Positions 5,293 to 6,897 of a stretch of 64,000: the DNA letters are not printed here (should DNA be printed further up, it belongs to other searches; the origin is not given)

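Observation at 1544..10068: Six-gene translationally coupled operon: paralogous TPR-glycosyltransferases flanking a Cys-less FGE/SUMF1-family protein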

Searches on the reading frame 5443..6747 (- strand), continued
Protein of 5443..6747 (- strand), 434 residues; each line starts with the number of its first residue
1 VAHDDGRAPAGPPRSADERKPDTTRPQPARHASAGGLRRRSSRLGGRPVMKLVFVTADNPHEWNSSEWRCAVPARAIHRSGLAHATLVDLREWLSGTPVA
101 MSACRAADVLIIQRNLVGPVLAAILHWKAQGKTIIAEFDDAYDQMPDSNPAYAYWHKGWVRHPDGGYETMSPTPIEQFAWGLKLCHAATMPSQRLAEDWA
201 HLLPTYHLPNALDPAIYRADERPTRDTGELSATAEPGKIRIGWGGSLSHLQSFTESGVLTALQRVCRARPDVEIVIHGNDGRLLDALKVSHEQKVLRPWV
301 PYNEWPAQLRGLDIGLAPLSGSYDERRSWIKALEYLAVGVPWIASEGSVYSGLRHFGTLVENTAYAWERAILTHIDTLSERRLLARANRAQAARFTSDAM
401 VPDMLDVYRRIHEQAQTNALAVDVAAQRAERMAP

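Call 93: search_protein_families(library=pfam, proteins=[P0253, P0261, P0278, P0252, P0318, P0372, P0350, P0368], max_evalue=0.001)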
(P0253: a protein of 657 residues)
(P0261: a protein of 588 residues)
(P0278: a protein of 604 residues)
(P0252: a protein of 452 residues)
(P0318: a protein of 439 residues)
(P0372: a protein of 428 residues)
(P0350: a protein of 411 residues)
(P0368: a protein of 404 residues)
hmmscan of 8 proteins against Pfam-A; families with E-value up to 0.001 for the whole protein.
P0253 (657 aa): 3 families
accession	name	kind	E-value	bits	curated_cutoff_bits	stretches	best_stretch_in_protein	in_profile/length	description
PF13186.11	SPASM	-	2.2e-11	44.3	21.5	1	587-645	7-66/67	Iron-sulfur cluster-binding domain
PF04055.27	Radical_SAM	-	6.3e-09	36.6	29.5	1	416-521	1-109/166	Radical SAM superfamily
PF13692.12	Glyco_trans_1_4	-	3.9e-08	34.1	27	1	186-320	4-142/142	Glycosyl transferases group 1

P0261 (588 aa): 18 families
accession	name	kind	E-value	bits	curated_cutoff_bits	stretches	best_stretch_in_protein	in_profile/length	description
PF00515.34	TPR_1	-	9.4e-28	95.3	27.8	2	442-474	1-33/34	Tetratricopeptide repeat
PF07719.23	TPR_2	-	1.5e-23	81.3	27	3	443-474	2-33/34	Tetratricopeptide repeat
PF13414.12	TPR_11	-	2.5e-21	75.5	26.8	3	419-456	5-42/42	TPR repeat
PF13432.12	TPR_16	-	2.9e-21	76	32.7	3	379-440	2-63/65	Tetratricopeptide repeat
PF13431.12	TPR_17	-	3.7e-17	61.5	24.4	1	430-462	1-33/34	Tetratricopeptide repeat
PF14559.12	TPR_19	-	1.2e-16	61.2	25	2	384-442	1-59/68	Tetratricopeptide repeat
PF13181.12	TPR_8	-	1.2e-16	59.8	25.7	1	443-474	2-33/34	Tetratricopeptide repeat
PF13424.12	TPR_12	-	3.3e-16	59.7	30.1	2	408-473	3-76/77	Tetratricopeptide repeat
PF13371.12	TPR_9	-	1.6e-15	57.3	35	1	416-482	3-69/73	Tetratricopeptide repeat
PF13428.12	TPR_14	-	2.1e-13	49.9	23.5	1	445-485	4-44/44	Tetratricopeptide repeat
PF23914.1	TPR_CcmH_CycH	-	3.2e-11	43.8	42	1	448-543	56-153/158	Cytochrome c-type biogenesis protein H TPR domain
PF13174.12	TPR_6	-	4.2e-08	33.8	26.3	0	447-473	5-31/33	Tetratricopeptide repeat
PF13176.12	TPR_7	-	4.7e-08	32.9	27.9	1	445-474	2-33/36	Tetratricopeptide repeat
PF12895.13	ANAPC3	-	4.3e-07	30.6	27.2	1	377-433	26-81/82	Anaphase-promoting complex, cyclosome, subunit 3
PF13374.12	TPR_10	-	1.2e-06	28.8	27.5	1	444-471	4-31/42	Tetratricopeptide repeat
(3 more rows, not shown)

P0278 (604 aa): 5 families
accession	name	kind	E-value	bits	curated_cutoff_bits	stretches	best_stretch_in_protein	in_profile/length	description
PF00535.33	Glycos_transf_2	-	6.3e-32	111.3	23.3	1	373-483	1-110/168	Glycosyl transferase family 2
PF13641.12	Glyco_tranf_2_3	-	3.2e-16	60.5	27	1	370-484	2-118/230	Glycosyltransferase like family 2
PF10111.15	Glyco_tranf_2_2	-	2.1e-12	47.6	27.3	1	373-488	1-123/276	Glycosyltransferase like family 2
PF13692.12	Glyco_trans_1_4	-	1e-09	39.2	27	1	197-314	20-140/142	Glycosyl transferases group 1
PF13632.12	Glyco_trans_2_3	-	0.00034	20.9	27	0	454-564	1-119/198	Glycosyl transferase family group 2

P0252 (452 aa): 1 family
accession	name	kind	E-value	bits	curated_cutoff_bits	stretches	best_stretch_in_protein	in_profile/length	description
PF13692.12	Glyco_trans_1_4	-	1e-06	29.5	27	1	265-384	15-140/142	Glycosyl transferases group 1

P0318 (439 aa): 1 family
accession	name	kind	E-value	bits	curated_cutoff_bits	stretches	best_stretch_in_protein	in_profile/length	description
PF13692.12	Glyco_trans_1_4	-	0.00025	21.7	27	1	193-317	18-138/142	Glycosyl transferases group 1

P0372 (428 aa): 1 family
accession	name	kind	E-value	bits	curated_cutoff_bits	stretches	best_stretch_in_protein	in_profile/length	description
PF13692.12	Glyco_trans_1_4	-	1e-08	36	27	1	264-384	15-142/142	Glycosyl transferases group 1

P0350 (411 aa): 1 family
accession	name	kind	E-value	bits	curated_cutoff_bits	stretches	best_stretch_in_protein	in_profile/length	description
PF13692.12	Glyco_trans_1_4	-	7.6e-05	23.4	27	1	221-334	24-141/142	Glycosyl transferases group 1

P0368 (404 aa): 1 family
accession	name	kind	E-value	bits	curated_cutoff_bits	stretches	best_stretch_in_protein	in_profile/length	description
PF13692.12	Glyco_trans_1_4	-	7.9e-05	23.4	27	1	198-314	22-140/142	Glycosyl transferases group 1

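Call 94: search_protein_families(library=ncbifam, proteins=[P0253], max_evalue=0.001)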
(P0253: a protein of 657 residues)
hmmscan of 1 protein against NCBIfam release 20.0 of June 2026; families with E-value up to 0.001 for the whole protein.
P0253 (657 aa): 13 families
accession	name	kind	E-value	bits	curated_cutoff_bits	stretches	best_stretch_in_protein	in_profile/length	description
TIGR04321.1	spiroSPASM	subfamily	4e-13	48.9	250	2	587-645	446-502/510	spiro-SPASM protein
TIGR04317.1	W_rSAM_matur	equivalog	2.2e-12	46.8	380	1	411-540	3-128/349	tungsten cofactor oxidoreductase radical SAM maturase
TIGR04311.1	rSAM_Geo_metal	subfamily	8.3e-09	35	400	1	411-531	2-124/423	radical SAM/SPASM family putative metalloenzyme maturase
TIGR02109.1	PQQ_syn_pqqE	equivalog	1.4e-07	30.8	381.35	1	410-543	5-137/358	pyrroloquinoline quinone biosynthesis protein PqqE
TIGR04054.1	rSAM_NirJ1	equivalog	1.2e-05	24.1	650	0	416-522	40-143/387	putative heme d1 biosynthesis radical SAM protein NirJ1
TIGR04055.1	rSAM_NirJ2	equivalog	1.6e-05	24.6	500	0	417-522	5-106/326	putative heme d1 biosynthesis radical SAM protein NirJ2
NF050035.1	rSAM_WgK_link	exception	2.5e-05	23.4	650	0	589-646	277-335/367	radical SAM/SPASM peptide maturase WgkB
TIGR04546.1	rSAM_ahbC_deAc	equivalog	5.3e-05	22.2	650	0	413-537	40-162/390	12,18-didecarboxysiroheme deacetylase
TIGR04545.1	rSAM_ahbD_hemeb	equivalog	7.8e-05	22.3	500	0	418-528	6-113/339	heme b synthase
TIGR04347.1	pseudo_SAM_Halo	equivalog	8.3e-05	22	525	0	389-521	15-144/390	TIGR04347 family pseudo-SAM/SPASM protein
NF038283.1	viperin_w_prok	equivalog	8.8e-05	21.8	180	1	420-530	10-125/281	viperin family antiviral radical SAM protein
TIGR04051.1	rSAM_NirJ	equivalog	0.00011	21.3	515.45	0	418-521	8-108/354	heme d1 biosynthesis radical SAM protein NirJ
TIGR04133.1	rSAM_w_lipo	hypoth_equivalog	0.001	18.1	425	0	412-521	24-133/350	TIGR04133 family radical SAM/SPASM protein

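Call 95: list_cluster_members(proteins=[P0253, P0261, P0278])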
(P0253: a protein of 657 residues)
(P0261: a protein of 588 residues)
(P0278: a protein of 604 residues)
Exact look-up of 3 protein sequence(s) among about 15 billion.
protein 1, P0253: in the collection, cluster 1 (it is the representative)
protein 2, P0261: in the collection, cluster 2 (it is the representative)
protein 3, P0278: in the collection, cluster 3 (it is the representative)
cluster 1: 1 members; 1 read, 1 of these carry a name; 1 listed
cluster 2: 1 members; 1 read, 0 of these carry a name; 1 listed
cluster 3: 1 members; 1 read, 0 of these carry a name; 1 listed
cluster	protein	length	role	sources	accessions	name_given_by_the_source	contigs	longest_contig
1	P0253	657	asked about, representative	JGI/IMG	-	radical SAM protein with 4Fe4S-binding SPASM domain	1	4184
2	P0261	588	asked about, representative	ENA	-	-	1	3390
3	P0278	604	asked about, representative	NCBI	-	-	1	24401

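Call 96: search_protein_families(library=pfam, proteins=[L065:11146-11709:+, L065:12688-13566:+, L065:13630-14988:-, L065:15001-16071:-], max_evalue=0.001)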
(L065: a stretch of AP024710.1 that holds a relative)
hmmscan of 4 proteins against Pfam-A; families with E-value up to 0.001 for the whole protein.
L065:11146-11709:+ (187 aa): 19 families
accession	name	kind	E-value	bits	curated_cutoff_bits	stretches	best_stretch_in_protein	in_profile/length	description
PF07719.23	TPR_2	-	6.4e-21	73.1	27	2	75-107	2-34/34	Tetratricopeptide repeat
PF00515.34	TPR_1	-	9.4e-21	73.1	27.8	2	74-107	1-34/34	Tetratricopeptide repeat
PF14559.12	TPR_19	-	1.1e-20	74.2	25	3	121-180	3-62/68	Tetratricopeptide repeat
PF13181.12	TPR_8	-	7.9e-18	63.5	25.7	1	74-107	1-34/34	Tetratricopeptide repeat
PF13431.12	TPR_17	-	1.7e-14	53.2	24.4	0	63-94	2-33/34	Tetratricopeptide repeat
PF13428.12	TPR_14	-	4.7e-14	51.9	23.5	0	74-116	1-43/44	Tetratricopeptide repeat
PF13174.12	TPR_6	-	1.1e-12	48.2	26.3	1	144-176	1-33/33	Tetratricopeptide repeat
PF13432.12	TPR_16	-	1.2e-12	48.4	32.7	1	80-142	3-64/65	Tetratricopeptide repeat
PF13424.12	TPR_12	-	2.8e-11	43.9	30.1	0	75-134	4-70/77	Tetratricopeptide repeat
PF23914.1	TPR_CcmH_CycH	-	3.2e-11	43.8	42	1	70-175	46-153/158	Cytochrome c-type biogenesis protein H TPR domain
PF13414.12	TPR_11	-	8.1e-11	41.9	26.8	0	58-85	12-39/42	TPR repeat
PF13371.12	TPR_9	-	1.9e-08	34.6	35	0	16-74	5-63/73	Tetratricopeptide repeat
PF12895.13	ANAPC3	-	2.9e-06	27.9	27.2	0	2-61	19-77/82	Anaphase-promoting complex, cyclosome, subunit 3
PF04733.20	Coatomer_E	-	4.2e-06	26.8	21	0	25-82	186-243/290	Coatomer epsilon subunit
PF13176.12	TPR_7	-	6.8e-06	26.2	27.9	0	76-105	1-32/36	Tetratricopeptide repeat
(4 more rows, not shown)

L065:12688-13566:+ (292 aa): 2 families
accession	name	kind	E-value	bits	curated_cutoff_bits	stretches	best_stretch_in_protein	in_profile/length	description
PF05050.19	Methyltransf_21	-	5.8e-14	53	22.7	1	77-226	1-168/173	Methyltransferase FkbM domain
PF02475.24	TRM5-TYW2_MTfase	-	0.00025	21.5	28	1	61-136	26-101/164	TRM5/TYW2 methyltransferase domain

L065:13630-14988:- (452 aa): 5 families
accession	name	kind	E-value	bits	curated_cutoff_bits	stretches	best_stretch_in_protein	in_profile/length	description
PF01697.33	Glyco_transf_92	-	8.5e-22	78.4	23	1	14-215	18-223/249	Glycosyltransferase family 92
PF13704.12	Glyco_tranf_2_4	-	2.5e-15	57.2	27.5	1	10-105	1-98/98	Glycosyl transferase family 2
PF14559.12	TPR_19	-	1.1e-07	32.5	25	1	350-409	6-65/68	Tetratricopeptide repeat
PF13428.12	TPR_14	-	9e-05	23.2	23.5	0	342-376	8-42/44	Tetratricopeptide repeat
PF23914.1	TPR_CcmH_CycH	-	0.00034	20.9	42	1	328-437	43-155/158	Cytochrome c-type biogenesis protein H TPR domain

L065:15001-16071:- (356 aa): 2 families
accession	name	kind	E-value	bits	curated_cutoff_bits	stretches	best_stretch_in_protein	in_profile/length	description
PF13692.12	Glyco_trans_1_4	-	2.5e-12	47.7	27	1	183-316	15-141/142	Glycosyl transferases group 1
PF00534.26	Glycos_transf_1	-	6.6e-11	42.5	26.4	1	183-324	28-165/172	Glycosyl transferases group 1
